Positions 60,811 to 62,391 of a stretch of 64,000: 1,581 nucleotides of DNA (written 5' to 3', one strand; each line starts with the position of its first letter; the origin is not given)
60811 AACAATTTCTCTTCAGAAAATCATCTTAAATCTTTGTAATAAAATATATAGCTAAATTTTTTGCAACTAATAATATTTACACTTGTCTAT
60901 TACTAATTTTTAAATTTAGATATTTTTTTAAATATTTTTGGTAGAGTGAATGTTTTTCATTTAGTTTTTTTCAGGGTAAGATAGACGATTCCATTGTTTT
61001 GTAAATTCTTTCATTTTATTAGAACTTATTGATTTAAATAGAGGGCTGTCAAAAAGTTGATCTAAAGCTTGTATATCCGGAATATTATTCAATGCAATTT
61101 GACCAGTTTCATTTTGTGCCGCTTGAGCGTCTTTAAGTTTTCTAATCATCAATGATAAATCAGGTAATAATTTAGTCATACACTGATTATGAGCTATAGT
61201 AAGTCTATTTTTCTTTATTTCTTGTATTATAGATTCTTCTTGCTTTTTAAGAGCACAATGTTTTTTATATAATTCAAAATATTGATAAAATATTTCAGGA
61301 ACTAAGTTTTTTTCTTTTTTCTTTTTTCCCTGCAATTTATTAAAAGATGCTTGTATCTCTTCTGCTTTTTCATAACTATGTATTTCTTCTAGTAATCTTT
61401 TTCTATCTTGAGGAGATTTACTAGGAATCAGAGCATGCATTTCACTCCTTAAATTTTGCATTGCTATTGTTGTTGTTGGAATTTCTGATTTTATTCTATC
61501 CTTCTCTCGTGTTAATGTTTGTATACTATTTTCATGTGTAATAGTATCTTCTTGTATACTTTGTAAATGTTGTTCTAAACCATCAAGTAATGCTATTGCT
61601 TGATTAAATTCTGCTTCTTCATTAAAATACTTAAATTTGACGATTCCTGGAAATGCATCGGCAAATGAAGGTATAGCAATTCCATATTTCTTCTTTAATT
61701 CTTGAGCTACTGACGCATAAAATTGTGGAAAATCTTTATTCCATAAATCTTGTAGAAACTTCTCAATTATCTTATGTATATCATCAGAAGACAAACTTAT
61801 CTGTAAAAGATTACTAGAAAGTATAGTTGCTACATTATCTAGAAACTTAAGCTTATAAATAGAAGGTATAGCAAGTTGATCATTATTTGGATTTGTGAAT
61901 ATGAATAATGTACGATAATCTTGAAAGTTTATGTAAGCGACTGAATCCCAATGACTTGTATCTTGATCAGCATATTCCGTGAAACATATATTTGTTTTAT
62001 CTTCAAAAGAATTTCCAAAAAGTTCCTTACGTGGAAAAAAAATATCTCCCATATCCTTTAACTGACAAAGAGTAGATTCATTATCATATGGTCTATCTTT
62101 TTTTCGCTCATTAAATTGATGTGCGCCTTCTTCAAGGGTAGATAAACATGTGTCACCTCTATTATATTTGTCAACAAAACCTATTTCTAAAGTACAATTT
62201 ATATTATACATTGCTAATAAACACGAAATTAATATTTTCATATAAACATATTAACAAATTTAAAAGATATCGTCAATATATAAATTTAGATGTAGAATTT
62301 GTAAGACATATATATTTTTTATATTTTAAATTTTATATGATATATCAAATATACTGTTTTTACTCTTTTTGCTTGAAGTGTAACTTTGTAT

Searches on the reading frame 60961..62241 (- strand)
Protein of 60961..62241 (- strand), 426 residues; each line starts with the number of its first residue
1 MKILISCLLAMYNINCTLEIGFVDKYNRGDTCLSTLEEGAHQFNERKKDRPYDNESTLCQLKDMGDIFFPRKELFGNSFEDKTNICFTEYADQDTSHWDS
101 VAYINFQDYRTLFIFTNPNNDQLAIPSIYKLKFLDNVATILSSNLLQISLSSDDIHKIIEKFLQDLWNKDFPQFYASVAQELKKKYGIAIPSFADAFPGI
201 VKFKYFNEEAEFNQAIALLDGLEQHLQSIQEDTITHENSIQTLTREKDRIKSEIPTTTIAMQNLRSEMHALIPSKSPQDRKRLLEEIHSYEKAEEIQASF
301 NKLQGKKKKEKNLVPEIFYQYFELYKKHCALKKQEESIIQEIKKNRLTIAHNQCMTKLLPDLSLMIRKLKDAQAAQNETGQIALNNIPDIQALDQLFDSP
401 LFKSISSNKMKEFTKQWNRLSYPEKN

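Call 8: search_protein_families(library=ncbifam, proteins=[window:60961-62241:-], max_evalue=0.001)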
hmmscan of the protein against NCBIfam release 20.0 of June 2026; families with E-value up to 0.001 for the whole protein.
window:60961-62241:- (426 aa): 0 families

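Call 37: find_encoding_contigs(protein=window:60961-62241:-, flank=10000, max_places=4)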
Protein window:60961-62241:- (426 aa): 2 contigs read that carry it; 2 places shown.
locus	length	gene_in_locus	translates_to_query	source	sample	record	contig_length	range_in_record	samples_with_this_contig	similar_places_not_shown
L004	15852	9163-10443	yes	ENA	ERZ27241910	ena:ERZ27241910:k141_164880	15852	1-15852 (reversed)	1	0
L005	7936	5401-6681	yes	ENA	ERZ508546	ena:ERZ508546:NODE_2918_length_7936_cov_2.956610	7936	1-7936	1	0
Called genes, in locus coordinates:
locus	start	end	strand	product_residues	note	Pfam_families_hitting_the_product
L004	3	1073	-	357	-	?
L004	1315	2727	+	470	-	PF00883:Peptidase_M17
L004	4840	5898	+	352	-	PF01926:MMR_HSR1, PF02421:FeoB_N (weak), PF06071:YchF-GTPase_C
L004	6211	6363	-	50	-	-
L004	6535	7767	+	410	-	-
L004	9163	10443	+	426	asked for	-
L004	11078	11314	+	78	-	-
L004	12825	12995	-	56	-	-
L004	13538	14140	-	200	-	PF07894:SACK1 (weak), PF13091:PLDc_2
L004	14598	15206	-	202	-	PF00163:Ribosomal_S4, PF01479:S4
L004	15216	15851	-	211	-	?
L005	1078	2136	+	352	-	PF01926:MMR_HSR1, PF02421:FeoB_N (weak), PF06071:YchF-GTPase_C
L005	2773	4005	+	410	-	-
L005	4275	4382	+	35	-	-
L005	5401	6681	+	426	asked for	-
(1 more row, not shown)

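Call 50: search_protein_families(library=pfam, proteins=[window:60961-62241:-, L004:6535-7767:+], max_evalue=0.001)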
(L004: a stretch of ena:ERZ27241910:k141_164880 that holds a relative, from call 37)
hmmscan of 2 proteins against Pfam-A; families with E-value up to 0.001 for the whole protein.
window:60961-62241:- (426 aa): 0 families

L004:6535-7767:+ (410 aa): 0 families

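Call 75: find_homologous_proteins(query=L004:4840-5898:+, max_evalue=1e-40)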
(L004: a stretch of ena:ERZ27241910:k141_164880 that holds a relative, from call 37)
Query L004:4840-5898:+ (352 aa): 8000 proteins with E <= 1e-40 among 8000 candidates; the best 120 are listed.
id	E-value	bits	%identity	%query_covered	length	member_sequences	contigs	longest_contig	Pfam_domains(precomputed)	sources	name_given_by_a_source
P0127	1.5e-234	795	100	100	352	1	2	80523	PF01926.30,PF02421.25,PF06071.20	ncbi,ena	-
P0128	1.3e-111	391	42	100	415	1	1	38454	PF01926.30,PF02421.25,PF06071.20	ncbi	-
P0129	7.3e-111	388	52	100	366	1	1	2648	PF01926.30,PF02421.25,PF06071.20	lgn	-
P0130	3.4e-108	380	51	100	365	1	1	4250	PF01926.30,PF02421.25,PF06071.20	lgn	-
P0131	7.6e-108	378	51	100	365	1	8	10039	PF01926.30,PF02421.25,PF06071.20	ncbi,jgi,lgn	jgi:GTP-binding protein YchF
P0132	1.0e-107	378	52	99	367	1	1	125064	PF01926.30,PF02421.25,PF06071.20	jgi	jgi:GTP-binding protein YchF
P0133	3.5e-107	376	52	99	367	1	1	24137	PF01926.30,PF02421.25,PF06071.20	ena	-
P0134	3.6e-107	376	52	99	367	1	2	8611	PF01926.30,PF02421.25,PF06071.20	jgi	jgi:GTP-binding protein YchF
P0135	3.6e-107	376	52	99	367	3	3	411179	PF01926.30,PF02421.25,PF06071.20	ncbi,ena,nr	ncbi:MAG: redox-regulated ATPase YchF [Rhizobiaceae bacterium]|nr:MAG: redox-regulated ATPase YchF [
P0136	4.8e-107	376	52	99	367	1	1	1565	PF01926.30,PF02421.25,PF06071.20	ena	-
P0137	2.0e-106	374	51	100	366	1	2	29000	PF01926.30,PF02421.25,PF06071.20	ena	-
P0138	2.7e-106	373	51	100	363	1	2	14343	PF01926.30,PF02421.25,PF06071.20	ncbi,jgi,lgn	jgi:GTP-binding protein YchF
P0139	2.9e-106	373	49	100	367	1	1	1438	PF01926.30,PF02421.25,PF06071.20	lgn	-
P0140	4.6e-106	373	51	100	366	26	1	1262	PF01926.30,PF02421.25,PF06071.20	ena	-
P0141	7.9e-106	372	49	100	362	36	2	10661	PF01926.30,PF02421.25,PF06071.20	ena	-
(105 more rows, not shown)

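Call 76: list_cluster_members(proteins=[P0127, P0128, P0001])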
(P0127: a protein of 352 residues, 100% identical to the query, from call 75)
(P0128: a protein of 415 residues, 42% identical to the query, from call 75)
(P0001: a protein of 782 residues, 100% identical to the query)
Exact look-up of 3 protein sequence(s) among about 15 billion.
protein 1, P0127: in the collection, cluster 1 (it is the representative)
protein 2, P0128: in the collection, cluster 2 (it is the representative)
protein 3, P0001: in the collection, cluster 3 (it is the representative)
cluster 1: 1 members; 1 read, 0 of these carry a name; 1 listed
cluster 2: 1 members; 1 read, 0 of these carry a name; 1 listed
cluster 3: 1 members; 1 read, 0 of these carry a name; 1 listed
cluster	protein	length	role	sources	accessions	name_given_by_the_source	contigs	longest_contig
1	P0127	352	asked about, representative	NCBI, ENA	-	-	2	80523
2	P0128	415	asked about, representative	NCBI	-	-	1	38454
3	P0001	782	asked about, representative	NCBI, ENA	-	-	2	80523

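Call 77: find_encoding_contigs(protein=P0128, flank=10000, max_places=3)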
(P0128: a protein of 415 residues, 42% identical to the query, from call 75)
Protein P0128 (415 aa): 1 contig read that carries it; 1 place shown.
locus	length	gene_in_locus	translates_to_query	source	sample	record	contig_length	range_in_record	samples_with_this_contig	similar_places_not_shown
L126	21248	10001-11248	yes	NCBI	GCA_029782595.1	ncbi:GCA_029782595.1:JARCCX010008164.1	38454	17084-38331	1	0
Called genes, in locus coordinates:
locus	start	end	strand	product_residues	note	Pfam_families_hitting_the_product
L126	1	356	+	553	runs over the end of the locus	PF02776:TPP_enzyme_N, PF00205:TPP_enzyme_M, PF02775:TPP_enzyme_C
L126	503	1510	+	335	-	PF02826:2-Hacid_dh_C, PF03446:NAD_binding_2 (weak), PF03807:F420_oxidored, PF07991:KARI_N, PF01450:KARI_C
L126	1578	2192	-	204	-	PF08901:DUF1847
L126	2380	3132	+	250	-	PF08220:HTH_DeoR, PF08279:HTH_11 (weak), PF00455:DeoRC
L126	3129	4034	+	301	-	PF00294:PfkB, PF08543:Phos_pyr_kin (weak)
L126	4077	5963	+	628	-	PF00359:PTS_EIIA_2, PF02302:PTS_IIB, PF25554:PTS_EIIB_BC_N, PF02378:PTS_EIIC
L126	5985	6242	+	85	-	PF00381:PTS-HPr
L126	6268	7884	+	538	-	PF05524:PEP-utilisers_N, PF00391:PEP-utilizers, PF02896:PEP-utilizers_C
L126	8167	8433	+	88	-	PF01250:Ribosomal_S6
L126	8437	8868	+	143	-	PF00436:SSB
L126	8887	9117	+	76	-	PF01084:Ribosomal_S18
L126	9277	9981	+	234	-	-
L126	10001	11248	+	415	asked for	PF01926:MMR_HSR1, PF02421:FeoB_N, PF06071:YchF-GTPase_C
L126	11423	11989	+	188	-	-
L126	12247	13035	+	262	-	PF02811:PHP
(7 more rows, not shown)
